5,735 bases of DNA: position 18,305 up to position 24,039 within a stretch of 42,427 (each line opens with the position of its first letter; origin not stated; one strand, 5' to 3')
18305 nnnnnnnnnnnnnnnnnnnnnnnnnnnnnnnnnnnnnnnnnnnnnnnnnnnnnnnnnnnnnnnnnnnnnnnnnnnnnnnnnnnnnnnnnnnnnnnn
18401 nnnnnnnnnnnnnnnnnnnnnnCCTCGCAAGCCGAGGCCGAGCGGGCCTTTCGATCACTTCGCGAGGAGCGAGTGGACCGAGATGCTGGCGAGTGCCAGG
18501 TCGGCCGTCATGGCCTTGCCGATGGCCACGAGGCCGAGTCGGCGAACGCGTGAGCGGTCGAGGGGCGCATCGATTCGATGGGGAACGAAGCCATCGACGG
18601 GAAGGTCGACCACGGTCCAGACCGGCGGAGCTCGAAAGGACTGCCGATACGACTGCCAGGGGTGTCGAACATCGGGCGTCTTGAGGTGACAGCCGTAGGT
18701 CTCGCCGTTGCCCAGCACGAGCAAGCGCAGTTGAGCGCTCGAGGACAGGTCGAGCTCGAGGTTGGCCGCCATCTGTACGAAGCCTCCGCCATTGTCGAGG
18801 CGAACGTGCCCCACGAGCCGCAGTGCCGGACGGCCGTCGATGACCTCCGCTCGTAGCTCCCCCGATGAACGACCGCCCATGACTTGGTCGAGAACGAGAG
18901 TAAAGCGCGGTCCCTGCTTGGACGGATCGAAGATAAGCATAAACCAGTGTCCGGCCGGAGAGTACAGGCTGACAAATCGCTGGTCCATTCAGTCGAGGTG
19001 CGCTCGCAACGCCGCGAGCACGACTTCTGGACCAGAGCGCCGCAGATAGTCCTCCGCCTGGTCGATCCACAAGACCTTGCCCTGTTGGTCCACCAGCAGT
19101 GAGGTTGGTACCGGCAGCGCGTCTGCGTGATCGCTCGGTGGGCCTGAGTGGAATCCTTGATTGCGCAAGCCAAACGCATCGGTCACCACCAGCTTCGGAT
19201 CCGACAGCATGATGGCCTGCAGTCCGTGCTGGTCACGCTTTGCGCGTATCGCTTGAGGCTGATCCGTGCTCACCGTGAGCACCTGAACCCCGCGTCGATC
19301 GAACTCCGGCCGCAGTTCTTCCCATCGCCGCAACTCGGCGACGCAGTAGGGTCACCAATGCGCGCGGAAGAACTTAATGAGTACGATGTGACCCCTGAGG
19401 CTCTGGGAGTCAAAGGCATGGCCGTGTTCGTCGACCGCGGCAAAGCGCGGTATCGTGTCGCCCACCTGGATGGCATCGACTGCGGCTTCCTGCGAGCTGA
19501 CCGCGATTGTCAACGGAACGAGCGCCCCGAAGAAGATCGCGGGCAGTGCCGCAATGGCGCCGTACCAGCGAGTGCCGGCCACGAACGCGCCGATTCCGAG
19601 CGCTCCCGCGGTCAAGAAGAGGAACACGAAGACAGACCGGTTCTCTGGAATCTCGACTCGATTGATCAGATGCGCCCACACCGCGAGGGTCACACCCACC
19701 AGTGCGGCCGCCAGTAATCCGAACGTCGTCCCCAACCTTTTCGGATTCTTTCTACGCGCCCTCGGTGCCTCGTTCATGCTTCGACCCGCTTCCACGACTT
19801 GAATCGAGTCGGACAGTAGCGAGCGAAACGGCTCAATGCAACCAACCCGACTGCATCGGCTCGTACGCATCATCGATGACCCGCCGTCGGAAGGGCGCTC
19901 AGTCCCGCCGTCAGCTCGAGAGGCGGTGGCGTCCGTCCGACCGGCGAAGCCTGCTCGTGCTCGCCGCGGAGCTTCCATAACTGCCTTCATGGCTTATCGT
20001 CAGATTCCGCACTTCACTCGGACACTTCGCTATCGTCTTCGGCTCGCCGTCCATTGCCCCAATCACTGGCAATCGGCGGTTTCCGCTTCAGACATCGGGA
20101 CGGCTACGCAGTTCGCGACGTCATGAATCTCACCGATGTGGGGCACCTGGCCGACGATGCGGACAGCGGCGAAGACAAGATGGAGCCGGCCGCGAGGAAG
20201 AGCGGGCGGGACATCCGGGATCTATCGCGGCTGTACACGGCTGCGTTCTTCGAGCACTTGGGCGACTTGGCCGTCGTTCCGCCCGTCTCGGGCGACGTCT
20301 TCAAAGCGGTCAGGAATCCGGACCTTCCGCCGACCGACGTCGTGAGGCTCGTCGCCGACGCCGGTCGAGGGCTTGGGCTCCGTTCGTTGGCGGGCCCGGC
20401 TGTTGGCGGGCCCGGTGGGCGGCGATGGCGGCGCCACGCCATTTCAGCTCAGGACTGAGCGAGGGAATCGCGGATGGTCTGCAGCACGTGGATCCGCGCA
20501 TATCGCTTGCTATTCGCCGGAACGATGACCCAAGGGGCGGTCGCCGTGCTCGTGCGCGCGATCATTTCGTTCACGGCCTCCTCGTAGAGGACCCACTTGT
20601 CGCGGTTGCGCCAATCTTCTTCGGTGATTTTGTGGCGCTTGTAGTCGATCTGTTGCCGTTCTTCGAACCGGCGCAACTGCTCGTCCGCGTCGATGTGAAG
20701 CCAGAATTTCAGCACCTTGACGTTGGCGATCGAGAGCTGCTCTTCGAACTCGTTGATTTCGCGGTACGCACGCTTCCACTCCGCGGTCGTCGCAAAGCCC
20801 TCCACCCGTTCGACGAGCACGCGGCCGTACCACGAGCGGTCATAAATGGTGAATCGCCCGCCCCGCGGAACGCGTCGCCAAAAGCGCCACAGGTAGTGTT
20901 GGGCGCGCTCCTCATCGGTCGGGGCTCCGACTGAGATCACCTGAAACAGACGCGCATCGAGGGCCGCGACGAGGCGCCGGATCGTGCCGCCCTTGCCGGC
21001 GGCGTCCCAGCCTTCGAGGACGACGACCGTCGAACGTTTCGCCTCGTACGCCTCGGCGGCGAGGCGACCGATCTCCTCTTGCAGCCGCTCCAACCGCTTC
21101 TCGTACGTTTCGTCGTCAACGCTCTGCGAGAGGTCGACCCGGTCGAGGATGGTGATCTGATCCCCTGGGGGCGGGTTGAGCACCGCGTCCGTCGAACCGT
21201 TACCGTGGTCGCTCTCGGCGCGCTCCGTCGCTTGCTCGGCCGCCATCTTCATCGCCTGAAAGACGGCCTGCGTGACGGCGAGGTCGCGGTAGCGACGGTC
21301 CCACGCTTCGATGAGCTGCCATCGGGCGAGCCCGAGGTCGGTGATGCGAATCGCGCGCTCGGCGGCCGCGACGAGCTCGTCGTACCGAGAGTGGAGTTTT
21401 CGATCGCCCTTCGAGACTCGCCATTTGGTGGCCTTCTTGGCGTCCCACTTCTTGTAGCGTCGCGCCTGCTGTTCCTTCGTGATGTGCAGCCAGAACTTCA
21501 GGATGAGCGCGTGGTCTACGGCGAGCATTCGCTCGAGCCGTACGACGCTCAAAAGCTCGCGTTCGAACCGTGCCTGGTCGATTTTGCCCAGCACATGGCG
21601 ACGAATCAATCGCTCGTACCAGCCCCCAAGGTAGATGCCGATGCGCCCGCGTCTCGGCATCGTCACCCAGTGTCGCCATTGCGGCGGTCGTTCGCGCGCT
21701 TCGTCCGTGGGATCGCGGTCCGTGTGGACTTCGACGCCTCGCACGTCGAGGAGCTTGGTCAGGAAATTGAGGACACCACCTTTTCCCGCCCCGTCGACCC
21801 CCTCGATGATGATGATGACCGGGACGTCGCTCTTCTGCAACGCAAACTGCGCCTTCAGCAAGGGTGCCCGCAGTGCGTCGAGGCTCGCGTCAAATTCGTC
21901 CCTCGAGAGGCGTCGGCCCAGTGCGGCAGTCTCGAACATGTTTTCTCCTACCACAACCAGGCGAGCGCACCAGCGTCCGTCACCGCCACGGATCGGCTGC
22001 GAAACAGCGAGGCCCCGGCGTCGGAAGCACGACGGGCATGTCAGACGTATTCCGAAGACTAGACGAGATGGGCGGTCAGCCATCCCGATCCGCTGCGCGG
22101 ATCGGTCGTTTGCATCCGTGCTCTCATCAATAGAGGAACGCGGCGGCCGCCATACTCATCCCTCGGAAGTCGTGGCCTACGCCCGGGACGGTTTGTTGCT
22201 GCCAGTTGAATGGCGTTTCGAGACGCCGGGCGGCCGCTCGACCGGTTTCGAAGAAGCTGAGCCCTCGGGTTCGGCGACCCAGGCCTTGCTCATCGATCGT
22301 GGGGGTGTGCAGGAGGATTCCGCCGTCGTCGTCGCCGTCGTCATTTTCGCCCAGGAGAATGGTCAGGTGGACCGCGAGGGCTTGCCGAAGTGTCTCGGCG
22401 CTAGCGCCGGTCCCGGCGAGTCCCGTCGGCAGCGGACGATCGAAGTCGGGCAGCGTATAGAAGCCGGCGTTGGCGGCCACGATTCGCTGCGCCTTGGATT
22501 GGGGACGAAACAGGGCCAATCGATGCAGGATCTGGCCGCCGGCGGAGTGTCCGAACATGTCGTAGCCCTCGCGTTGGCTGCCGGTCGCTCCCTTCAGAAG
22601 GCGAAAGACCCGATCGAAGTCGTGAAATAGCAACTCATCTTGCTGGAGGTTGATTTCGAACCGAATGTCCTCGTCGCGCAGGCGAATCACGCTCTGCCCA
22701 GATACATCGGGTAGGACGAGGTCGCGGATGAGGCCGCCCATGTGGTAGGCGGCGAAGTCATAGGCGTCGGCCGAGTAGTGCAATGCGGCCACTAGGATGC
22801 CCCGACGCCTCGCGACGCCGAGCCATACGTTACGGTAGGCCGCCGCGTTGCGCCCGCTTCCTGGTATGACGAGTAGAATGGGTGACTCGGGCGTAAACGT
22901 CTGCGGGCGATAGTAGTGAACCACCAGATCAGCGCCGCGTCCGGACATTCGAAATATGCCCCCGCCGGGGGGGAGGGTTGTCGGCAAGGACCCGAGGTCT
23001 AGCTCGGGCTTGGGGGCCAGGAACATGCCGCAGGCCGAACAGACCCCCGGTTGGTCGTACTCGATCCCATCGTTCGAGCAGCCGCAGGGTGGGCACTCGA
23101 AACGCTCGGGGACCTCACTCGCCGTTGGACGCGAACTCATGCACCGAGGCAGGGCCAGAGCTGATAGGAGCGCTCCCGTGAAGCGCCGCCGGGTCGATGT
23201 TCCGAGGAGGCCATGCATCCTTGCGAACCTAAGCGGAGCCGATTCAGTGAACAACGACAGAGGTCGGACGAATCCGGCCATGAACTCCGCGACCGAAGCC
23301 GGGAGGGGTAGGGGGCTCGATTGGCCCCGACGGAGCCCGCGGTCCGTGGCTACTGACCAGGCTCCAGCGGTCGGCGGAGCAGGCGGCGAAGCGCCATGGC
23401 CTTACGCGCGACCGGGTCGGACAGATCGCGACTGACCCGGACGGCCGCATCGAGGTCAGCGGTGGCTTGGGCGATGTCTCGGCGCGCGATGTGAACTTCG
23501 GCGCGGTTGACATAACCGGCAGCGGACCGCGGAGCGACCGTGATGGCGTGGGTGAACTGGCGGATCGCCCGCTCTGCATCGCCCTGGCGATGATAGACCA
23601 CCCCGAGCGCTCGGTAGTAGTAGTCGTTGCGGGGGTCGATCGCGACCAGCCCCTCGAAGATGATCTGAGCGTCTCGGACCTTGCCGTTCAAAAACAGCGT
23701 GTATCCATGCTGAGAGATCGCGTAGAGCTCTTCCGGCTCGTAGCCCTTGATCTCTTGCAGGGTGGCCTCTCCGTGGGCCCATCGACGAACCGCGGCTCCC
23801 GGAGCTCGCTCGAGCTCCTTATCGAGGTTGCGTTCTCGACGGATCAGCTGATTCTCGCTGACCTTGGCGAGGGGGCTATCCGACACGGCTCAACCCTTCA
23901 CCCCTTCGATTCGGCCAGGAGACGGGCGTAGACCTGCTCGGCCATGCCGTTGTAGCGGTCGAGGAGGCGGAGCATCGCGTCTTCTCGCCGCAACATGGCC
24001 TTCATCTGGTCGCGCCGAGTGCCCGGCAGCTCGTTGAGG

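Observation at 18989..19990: In-frame UGA at the CxxC active-site Cys of a membrane-anchored redoxin: selenoprotein candidate with bSECIS-like hairpin, coupled to a CIA30-like gene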

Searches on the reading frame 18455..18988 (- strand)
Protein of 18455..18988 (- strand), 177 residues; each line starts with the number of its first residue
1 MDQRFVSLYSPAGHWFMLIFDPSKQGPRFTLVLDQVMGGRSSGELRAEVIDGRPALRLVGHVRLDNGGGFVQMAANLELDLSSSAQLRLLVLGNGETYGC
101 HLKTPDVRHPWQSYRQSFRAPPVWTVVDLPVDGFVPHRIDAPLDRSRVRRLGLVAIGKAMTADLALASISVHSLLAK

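Call 6: search_protein_families(library=pfam, proteins=[window:18455-18988:-], max_evalue=0.01)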
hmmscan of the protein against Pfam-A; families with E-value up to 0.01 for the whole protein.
window:18455-18988:- (177 aa): 1 family
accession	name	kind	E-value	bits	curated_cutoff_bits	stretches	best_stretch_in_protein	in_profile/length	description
PF08547.18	CIA30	-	4.1e-21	76.1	24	1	20-159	3-149/157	Complex I intermediate-associated protein 30 (CIA30)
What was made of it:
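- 18455..18988 (-): Downstream CIA30-domain gene (177 aa) with zero-nucleotide spacing. The linkage is not conserved in relatives. Pfam PF08547, E 4.1e-21 (call 6).
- On CIA30 domain family (downstream gene 18455-18988): 76.1 bits against 24 (call 6).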

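Call 30: search_protein_families(library=ncbifam, proteins=[window:18455-18988:-], max_evalue=0.01)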
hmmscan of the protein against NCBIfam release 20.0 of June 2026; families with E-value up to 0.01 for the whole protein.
window:18455-18988:- (177 aa): 0 families
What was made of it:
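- On CIA30 domain family (downstream gene 18455-18988): No NCBIfam model matches (call 30).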

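Call 56: list_cluster_members(proteins=[P0002, window:18455-18988:-, window:20449-22083:-, window:18989-19333:-])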
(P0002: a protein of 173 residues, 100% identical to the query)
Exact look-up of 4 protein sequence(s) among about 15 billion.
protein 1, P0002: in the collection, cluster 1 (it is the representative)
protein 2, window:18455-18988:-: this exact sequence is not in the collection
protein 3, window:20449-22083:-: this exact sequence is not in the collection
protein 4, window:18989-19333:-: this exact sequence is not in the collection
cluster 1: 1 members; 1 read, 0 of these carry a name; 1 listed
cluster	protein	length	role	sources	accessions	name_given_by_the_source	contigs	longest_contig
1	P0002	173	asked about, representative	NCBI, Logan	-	-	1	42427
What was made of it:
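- Tried and rejected: Cluster look-ups gave no names (call 56).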

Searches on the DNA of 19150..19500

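Call 48: search_rna_families(source=window, start=19150, end=19500, threshold=evalue, max_evalue=10)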
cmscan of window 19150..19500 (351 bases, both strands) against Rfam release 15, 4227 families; matches with E-value up to 10: 2.
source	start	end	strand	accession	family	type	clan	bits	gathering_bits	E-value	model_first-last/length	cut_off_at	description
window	19248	19358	+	RF02169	PVT1_6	Gene; lncRNA;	-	15.1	45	2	1-113/113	no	Pvt1 oncogene conserved region 6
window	19292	19360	-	RF01668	P10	Gene; sRNA;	-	11.2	37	8.7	1-72/72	no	Pseudomonas sRNA P10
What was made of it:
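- No Rfam family matches the hairpin (call 48).
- Tried and rejected: No relevant match (call 48).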

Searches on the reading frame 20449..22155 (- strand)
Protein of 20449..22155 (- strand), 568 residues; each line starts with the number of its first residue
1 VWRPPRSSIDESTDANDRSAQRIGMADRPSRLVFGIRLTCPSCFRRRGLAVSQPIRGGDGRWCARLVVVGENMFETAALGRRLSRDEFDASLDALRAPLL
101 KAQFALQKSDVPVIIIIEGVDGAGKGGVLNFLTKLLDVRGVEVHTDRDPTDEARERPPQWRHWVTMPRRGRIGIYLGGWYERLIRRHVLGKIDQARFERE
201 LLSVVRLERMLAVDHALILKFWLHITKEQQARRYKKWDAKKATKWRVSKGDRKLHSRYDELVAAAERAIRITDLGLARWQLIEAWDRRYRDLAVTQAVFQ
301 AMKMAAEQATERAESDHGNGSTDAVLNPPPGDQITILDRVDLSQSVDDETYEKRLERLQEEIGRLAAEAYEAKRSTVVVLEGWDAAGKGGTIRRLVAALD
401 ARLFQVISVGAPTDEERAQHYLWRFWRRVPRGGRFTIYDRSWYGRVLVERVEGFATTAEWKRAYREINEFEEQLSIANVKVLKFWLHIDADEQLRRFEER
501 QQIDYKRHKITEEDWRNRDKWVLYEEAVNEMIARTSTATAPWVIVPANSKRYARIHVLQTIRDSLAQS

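Call 19: search_protein_families(library=pfam, proteins=[window:20449-22155:-], max_evalue=0.001)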
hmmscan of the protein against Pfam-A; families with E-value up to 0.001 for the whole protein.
window:20449-22155:- (568 aa): 3 families
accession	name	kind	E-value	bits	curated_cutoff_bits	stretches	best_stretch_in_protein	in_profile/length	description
PF03976.20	PPK2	-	4.8e-125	416.1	22.3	2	346-566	2-222/229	Polyphosphate kinase 2 (PPK2)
PF02223.23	Thymidylate_kin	-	2.5e-05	24.5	27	0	117-151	1-35/185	Thymidylate kinase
PF06414.18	Zeta_toxin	-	0.00079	19.3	22.3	0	100-148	5-52/199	Zeta toxin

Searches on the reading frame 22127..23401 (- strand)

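Call 19: search_protein_families(library=pfam, proteins=[window:22127-23401:-], max_evalue=0.001)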
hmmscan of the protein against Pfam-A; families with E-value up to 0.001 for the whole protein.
window:22127-23401:- (424 aa): 1 family
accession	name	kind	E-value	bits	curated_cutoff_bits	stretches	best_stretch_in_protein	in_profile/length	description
PF19335.5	HMBD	-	7.1e-05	23.1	23.6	1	108-131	4-28/28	Heavy metal binding domain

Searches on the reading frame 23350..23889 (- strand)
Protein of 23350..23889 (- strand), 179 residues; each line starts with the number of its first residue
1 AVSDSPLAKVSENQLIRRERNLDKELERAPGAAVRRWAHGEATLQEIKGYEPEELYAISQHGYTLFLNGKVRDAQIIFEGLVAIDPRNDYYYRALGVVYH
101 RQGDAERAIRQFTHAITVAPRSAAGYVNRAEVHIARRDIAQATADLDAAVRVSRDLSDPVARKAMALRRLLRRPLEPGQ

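Call 19: search_protein_families(library=pfam, proteins=[window:23350-23889:-], max_evalue=0.001)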
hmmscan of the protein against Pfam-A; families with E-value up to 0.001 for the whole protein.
window:23350-23889:- (179 aa): 11 families
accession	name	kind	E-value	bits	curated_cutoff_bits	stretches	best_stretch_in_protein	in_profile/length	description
PF07719.23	TPR_2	-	5.2e-10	39.1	27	1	91-121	3-33/34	Tetratricopeptide repeat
PF13424.12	TPR_12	-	4.3e-08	33.7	30.1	1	61-119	9-75/77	Tetratricopeptide repeat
PF13431.12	TPR_17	-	1.4e-07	31.7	24.4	0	81-109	5-33/34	Tetratricopeptide repeat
PF13371.12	TPR_9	-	1.8e-07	31.5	35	1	76-122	16-62/73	Tetratricopeptide repeat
PF14559.12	TPR_19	-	5.9e-07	30.2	25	1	101-166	3-66/68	Tetratricopeptide repeat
PF13428.12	TPR_14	-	6.2e-07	29.9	23.5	0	92-131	4-43/44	Tetratricopeptide repeat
PF13181.12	TPR_8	-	3.3e-06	27.3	25.7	0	94-120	6-32/34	Tetratricopeptide repeat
PF13432.12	TPR_16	-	4.2e-06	27.5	32.7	1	63-112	5-54/65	Tetratricopeptide repeat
PF13414.12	TPR_11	-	7.1e-06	26.1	26.8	0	82-103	21-42/42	TPR repeat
PF00515.34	TPR_1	-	3.5e-05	23.9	27.8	0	92-121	4-33/34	Tetratricopeptide repeat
PF13374.12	TPR_10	-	0.00058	20.2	27.5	0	92-118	5-31/42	Tetratricopeptide repeat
